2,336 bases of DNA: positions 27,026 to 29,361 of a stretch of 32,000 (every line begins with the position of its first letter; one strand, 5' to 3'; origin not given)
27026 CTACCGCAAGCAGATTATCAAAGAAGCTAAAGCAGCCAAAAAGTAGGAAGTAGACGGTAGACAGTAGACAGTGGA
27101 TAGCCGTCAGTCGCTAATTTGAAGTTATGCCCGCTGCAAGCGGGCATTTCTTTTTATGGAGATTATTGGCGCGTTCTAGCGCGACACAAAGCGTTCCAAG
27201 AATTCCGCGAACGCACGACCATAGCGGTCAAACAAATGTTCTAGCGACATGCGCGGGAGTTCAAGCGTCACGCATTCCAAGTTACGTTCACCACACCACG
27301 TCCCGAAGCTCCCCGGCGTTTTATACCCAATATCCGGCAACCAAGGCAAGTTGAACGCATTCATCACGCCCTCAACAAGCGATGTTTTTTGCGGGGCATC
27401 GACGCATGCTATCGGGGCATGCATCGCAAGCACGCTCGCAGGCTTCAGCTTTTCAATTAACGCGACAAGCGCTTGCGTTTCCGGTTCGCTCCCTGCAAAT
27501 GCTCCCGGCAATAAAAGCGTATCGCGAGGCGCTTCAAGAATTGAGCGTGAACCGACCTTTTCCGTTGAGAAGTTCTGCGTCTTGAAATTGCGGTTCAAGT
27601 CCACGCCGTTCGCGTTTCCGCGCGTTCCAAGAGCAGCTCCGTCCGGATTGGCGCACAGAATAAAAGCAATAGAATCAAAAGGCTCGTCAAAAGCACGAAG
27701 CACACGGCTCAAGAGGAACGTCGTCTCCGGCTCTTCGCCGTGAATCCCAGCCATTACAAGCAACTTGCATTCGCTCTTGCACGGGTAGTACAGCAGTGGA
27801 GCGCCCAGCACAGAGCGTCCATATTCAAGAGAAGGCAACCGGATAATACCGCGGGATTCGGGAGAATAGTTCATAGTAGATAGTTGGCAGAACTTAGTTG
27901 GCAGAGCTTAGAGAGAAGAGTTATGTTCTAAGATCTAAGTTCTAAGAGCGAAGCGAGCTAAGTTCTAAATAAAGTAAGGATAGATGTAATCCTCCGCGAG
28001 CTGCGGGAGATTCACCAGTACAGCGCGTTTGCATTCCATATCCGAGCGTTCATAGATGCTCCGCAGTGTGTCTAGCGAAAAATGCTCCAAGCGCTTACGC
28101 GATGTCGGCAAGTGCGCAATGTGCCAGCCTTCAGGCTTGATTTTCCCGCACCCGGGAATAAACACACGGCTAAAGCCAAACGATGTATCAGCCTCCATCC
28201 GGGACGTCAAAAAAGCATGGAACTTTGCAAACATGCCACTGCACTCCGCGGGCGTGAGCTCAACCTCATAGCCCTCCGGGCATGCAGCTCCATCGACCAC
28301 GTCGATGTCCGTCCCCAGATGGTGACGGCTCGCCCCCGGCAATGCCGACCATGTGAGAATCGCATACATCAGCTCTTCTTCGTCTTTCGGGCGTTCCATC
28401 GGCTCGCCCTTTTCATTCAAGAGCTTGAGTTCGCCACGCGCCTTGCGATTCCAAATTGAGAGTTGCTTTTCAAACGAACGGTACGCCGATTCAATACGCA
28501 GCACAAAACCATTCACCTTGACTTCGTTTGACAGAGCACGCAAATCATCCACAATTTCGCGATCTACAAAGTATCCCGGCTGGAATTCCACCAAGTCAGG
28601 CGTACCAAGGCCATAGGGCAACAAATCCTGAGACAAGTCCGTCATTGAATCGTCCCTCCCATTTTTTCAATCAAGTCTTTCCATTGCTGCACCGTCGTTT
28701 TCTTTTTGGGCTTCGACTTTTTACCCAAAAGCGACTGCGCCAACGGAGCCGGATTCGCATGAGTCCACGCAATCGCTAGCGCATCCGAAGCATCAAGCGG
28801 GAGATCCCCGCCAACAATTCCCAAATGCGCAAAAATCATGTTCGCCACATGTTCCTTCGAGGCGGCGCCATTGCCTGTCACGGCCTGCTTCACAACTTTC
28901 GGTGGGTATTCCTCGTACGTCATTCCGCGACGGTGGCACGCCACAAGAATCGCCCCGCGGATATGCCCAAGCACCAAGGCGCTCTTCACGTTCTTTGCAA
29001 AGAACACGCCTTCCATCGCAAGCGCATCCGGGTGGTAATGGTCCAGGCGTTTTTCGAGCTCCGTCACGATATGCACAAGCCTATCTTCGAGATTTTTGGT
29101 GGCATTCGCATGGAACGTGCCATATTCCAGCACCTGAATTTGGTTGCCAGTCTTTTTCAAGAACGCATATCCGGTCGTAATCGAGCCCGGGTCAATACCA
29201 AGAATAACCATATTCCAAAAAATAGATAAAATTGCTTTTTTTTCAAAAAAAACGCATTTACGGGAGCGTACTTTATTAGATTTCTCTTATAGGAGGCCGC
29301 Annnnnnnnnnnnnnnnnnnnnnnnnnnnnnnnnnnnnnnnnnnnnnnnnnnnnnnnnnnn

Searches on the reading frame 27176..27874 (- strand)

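Call 11: search_protein_families(library=pfam, proteins=[window:27176-27874:-], max_evalue=0.001)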
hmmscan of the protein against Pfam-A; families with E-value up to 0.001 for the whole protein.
window:27176-27874:- (232 aa): 3 families
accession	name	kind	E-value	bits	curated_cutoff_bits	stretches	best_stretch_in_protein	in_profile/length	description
PF00246.29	Peptidase_M14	-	6.4e-09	36.3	21.6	1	69-152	92-182/286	Zinc carboxypeptidase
PF24827.1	AstE_AspA_cat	-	5e-07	29.9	25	1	37-103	4-70/192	Succinylglutamate desuccinylase/Aspartoacylase catalytic domain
PF10994.13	DUF2817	-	0.00038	20.5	23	1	53-101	74-120/341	Protein of unknown function (DUF2817)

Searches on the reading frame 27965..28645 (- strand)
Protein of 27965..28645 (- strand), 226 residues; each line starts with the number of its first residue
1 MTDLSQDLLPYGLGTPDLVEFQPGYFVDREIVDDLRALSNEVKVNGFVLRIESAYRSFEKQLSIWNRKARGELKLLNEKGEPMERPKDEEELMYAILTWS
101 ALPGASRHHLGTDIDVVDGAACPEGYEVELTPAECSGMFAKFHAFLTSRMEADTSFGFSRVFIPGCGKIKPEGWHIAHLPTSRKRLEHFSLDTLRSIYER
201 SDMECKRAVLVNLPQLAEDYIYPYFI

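Call 11: search_protein_families(library=pfam, proteins=[window:27965-28645:-], max_evalue=0.001)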
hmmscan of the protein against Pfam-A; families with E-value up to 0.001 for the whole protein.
window:27965-28645:- (226 aa): 1 family
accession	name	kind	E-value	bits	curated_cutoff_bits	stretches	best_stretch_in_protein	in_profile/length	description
PF02557.22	VanY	-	2.1e-20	73.3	25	1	27-180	4-131/132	D-alanyl-D-alanine carboxypeptidase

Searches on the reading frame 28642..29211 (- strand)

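Call 11: search_protein_families(library=pfam, proteins=[window:28642-29211:-], max_evalue=0.001)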
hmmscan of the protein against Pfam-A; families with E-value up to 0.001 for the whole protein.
window:28642-29211:- (189 aa): 1 family
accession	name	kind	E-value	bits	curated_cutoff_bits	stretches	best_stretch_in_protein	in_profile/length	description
PF02075.23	RuvC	-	1e-43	149.2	22.2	1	3-151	1-148/148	Crossover junction endodeoxyribonuclease RuvC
